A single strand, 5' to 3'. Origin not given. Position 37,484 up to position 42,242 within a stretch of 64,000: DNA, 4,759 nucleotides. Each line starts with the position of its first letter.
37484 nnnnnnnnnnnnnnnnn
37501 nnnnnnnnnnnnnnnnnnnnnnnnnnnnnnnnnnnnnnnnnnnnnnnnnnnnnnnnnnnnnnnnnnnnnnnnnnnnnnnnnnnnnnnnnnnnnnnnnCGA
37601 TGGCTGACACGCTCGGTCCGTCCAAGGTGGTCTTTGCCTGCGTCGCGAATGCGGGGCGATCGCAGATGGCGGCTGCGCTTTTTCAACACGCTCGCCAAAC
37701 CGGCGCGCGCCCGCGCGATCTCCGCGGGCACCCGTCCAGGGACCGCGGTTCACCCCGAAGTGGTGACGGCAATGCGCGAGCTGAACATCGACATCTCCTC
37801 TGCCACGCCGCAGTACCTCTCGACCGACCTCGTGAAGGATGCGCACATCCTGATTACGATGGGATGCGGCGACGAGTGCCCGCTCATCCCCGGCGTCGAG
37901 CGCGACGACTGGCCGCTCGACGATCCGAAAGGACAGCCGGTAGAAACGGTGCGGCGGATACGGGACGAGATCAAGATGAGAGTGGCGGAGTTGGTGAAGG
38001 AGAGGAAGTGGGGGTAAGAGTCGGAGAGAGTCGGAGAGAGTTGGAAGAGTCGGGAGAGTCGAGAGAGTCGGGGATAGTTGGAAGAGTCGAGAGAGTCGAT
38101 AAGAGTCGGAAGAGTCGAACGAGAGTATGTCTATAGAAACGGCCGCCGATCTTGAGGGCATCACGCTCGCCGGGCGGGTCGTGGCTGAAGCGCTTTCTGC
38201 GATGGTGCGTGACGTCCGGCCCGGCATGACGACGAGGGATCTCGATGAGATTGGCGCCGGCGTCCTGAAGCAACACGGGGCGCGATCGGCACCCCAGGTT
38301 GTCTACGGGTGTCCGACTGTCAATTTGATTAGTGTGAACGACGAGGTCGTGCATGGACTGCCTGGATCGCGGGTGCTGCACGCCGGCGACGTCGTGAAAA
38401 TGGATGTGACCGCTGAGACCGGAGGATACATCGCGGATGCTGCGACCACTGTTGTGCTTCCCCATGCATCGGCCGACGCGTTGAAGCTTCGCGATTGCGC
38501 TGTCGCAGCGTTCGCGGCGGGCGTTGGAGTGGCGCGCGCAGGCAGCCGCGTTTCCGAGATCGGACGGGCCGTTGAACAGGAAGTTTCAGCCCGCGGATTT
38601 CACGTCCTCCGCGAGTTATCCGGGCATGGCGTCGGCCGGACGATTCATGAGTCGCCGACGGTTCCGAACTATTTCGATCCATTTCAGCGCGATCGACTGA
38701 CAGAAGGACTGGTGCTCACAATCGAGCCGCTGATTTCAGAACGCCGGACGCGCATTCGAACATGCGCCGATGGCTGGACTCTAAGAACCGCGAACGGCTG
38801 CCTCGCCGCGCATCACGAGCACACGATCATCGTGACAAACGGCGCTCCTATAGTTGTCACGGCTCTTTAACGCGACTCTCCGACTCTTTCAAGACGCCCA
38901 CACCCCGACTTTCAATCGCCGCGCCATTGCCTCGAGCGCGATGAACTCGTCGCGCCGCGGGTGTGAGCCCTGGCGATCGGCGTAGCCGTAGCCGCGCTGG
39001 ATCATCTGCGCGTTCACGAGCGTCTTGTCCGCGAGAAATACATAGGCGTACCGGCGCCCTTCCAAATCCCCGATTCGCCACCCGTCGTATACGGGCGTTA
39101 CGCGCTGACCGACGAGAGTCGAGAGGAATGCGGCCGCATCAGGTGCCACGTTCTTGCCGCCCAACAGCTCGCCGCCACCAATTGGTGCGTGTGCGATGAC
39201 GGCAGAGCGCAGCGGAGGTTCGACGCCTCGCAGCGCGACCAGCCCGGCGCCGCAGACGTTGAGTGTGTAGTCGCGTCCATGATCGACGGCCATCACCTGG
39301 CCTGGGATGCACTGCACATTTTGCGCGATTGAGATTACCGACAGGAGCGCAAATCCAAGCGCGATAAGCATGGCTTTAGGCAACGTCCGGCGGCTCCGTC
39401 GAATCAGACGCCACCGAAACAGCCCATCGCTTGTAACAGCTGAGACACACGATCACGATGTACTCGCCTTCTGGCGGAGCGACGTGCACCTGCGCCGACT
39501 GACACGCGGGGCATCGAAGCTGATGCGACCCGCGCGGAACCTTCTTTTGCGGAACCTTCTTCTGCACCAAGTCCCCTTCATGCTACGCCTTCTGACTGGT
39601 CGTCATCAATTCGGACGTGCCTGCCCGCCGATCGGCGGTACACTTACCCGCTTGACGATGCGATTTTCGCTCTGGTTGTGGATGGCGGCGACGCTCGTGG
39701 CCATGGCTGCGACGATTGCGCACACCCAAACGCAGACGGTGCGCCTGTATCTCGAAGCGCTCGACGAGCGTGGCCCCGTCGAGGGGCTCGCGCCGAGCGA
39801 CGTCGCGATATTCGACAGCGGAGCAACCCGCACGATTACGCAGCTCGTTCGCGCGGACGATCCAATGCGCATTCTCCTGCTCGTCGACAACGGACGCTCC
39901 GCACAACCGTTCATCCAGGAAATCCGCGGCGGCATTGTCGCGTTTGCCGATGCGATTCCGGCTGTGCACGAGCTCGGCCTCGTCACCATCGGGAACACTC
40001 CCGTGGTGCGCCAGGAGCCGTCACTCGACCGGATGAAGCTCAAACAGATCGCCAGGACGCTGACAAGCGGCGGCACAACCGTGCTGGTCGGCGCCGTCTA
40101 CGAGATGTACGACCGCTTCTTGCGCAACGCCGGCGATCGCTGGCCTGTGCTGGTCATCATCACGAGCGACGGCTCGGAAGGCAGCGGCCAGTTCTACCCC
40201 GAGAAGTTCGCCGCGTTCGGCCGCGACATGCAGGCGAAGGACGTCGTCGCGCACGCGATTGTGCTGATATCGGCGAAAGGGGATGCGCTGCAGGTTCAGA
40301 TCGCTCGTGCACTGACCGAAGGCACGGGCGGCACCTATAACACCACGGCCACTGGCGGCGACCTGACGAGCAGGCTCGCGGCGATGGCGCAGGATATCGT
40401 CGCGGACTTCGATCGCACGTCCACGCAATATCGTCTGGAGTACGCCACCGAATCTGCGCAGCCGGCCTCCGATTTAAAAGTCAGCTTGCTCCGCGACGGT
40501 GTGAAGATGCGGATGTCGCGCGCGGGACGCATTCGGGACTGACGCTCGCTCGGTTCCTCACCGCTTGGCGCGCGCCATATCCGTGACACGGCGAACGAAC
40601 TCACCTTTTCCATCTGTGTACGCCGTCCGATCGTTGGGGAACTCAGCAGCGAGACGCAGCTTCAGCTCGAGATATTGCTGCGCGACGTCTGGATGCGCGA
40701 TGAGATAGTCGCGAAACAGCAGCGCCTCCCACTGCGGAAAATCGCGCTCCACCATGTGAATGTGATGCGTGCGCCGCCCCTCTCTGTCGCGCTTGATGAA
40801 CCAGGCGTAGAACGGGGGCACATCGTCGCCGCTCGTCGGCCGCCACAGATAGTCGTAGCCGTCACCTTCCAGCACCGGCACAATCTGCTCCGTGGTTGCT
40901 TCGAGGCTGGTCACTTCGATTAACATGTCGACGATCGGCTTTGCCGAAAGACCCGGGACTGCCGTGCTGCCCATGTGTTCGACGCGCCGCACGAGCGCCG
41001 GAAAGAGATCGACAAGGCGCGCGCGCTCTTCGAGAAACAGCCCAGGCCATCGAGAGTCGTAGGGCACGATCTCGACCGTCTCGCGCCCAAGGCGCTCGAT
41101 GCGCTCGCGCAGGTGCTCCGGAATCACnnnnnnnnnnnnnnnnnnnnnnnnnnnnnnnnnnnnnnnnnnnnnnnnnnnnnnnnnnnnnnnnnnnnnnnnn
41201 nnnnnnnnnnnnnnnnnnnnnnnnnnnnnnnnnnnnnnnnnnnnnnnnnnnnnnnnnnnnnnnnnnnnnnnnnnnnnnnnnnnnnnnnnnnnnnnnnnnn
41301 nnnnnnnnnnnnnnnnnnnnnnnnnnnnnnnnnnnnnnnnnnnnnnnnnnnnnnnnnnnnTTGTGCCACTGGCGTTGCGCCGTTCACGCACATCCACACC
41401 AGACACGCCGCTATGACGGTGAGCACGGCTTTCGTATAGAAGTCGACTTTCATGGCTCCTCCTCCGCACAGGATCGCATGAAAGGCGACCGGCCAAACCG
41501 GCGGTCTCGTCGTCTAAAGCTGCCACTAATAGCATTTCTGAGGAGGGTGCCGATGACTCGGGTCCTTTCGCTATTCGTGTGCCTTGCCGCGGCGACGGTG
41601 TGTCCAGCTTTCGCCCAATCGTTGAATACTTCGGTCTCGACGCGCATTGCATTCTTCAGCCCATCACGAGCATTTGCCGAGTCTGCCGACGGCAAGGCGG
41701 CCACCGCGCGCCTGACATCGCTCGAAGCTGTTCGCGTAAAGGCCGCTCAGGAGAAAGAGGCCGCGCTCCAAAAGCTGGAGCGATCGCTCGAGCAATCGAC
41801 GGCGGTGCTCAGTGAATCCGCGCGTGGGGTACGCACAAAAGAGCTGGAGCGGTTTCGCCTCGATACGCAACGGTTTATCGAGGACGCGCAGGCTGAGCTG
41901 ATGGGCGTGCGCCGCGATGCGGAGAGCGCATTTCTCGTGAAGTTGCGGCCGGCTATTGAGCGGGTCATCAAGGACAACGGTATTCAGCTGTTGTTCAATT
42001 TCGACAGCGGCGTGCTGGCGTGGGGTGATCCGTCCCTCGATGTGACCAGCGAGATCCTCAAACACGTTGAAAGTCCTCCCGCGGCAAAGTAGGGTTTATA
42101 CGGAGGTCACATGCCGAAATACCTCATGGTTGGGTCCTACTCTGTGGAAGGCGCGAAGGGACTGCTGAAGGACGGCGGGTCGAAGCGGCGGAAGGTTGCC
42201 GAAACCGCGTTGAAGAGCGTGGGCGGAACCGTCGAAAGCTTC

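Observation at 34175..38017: Polyphosphate kinase embedded between arsM and arsC in an ArsR-controlled unit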

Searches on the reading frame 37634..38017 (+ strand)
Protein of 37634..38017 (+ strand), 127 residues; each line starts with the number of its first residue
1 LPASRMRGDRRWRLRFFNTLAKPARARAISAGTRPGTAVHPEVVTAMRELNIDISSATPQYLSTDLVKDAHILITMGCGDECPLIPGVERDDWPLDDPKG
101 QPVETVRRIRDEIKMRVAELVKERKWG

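Call 4: search_protein_families(library=pfam, proteins=[window:37634-38017:+])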
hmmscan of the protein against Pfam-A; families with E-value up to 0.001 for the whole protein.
window:37634-38017:+ (127 aa): 1 family
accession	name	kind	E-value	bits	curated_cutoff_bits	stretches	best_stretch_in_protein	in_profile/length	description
PF01451.26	LMWPc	-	2.8e-09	37.8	23.2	1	24-120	30-143/144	Low molecular weight phosphotyrosine protein phosphatase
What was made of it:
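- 37600..38017 (+): arsC: LMW-phosphatase-fold, three-cysteine (thioredoxin-type) arsenate reductase. In this window a 1-nt insertion disrupts it. Codons 1 to about 27 are in the frame of 37600; the rest is in the +1 frame. LMWPc 2.8e-09 on the second frame only (call 4).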

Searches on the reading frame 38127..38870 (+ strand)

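Call 4: search_protein_families(library=pfam, proteins=[window:38127-38870:+])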
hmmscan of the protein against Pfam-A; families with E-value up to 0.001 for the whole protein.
window:38127-38870:+ (247 aa): 1 family
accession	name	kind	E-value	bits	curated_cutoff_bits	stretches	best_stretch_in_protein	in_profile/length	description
PF00557.29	Peptidase_M24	-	2.9e-39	135.4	23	1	11-238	2-208/208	Metallopeptidase family M24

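Call 5: search_protein_families(library=ncbifam, proteins=[window:38127-38870:+])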
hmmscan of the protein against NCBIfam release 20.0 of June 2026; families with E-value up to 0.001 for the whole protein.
window:38127-38870:+ (247 aa): 9 families
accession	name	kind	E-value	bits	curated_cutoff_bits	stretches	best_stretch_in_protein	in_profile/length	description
TIGR00500.1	met_pdase_I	equivalog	1e-76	257.7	171.35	1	1-246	1-246/247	type I methionyl aminopeptidase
NF009533.0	PRK12897.1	equivalog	3.5e-47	160.8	488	1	2-247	3-248/248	type I methionyl aminopeptidase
NF008970.0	PRK12318.1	equivalog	9.9e-37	126.7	267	1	3-245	43-287/291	methionyl aminopeptidase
NF005583.0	PRK07281.1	equivalog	7.6e-33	114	445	1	98-246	130-279/286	methionyl aminopeptidase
TIGR00501.1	met_pdase_II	equivalog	2e-25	89.9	222.65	1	10-207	6-195/295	type II methionyl aminopeptidase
NF040821.1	dipep_PepQ_Arch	equivalog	4.6e-13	48.9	630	1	74-203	188-314/346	Xaa-Pro dipeptidase PepQ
NF007310.0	PRK09795.1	equivalog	2.7e-12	46.2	393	1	3-203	127-324/361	aminopeptidase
TIGR00495.1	crvDNA_42K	hypoth_equivalog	1.1e-08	34.2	430.05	1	13-145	24-165/383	ErbB3-binding protein EBP1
NF008131.0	PRK10879.1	equivalog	0.00076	18.4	465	0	7-149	177-315/438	Xaa-Pro aminopeptidase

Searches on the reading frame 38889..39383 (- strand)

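Call 19: search_protein_families(library=pfam, proteins=[window:38889-39383:-], max_evalue=0.001)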
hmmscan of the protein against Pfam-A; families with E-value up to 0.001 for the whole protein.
window:38889-39383:- (164 aa): 1 family
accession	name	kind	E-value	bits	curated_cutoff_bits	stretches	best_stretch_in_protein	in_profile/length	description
PF00565.23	SNase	-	7.1e-08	33.3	21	1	80-163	23-106/107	Staphylococcal nuclease homologue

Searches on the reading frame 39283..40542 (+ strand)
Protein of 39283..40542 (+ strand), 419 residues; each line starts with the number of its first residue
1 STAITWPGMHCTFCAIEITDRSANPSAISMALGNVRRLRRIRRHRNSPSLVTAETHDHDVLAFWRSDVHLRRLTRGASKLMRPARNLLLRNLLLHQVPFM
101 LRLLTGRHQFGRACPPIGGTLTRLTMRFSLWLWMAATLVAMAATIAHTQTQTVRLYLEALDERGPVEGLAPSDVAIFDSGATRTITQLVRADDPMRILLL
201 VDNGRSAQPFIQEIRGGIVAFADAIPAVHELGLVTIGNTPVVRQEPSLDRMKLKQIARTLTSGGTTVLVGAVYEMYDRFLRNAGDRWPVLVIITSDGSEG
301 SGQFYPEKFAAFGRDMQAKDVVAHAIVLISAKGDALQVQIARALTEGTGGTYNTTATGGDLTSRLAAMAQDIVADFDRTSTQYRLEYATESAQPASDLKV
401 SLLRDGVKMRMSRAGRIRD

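Call 19: search_protein_families(library=pfam, proteins=[window:39283-40542:+], max_evalue=0.001)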
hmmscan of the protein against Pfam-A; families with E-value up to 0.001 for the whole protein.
window:39283-40542:+ (419 aa): 1 family
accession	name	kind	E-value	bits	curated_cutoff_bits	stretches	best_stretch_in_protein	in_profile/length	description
PF13519.12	VWA_2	-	0.00032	21.7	27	0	197-297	1-106/107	von Willebrand factor type A domain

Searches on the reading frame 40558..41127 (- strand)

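Call 19: search_protein_families(library=pfam, proteins=[window:40558-41127:-], max_evalue=0.001)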
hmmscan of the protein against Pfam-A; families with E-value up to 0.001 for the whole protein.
window:40558-41127:- (189 aa): 1 family
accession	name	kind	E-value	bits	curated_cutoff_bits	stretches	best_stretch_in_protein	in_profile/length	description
PF04229.20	GrpB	-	1.3e-46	159.1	25.5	1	17-182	1-157/159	GrpB protein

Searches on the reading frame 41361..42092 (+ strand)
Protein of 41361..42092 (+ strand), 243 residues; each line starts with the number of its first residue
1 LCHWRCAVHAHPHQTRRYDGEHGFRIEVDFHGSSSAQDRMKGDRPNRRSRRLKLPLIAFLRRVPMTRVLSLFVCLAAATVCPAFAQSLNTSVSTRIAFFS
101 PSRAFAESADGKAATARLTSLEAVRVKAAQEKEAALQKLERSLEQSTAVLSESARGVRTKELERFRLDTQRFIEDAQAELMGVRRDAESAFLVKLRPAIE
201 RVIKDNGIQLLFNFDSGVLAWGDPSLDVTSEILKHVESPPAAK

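Call 19: search_protein_families(library=pfam, proteins=[window:41361-42092:+], max_evalue=0.001)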
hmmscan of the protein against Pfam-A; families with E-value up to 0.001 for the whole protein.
window:41361-42092:+ (243 aa): 1 family
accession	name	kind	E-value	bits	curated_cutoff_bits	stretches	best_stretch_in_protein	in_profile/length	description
PF03938.19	OmpH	-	2.5e-19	70.3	32.4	1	95-234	1-139/141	Outer membrane protein (OmpH-like)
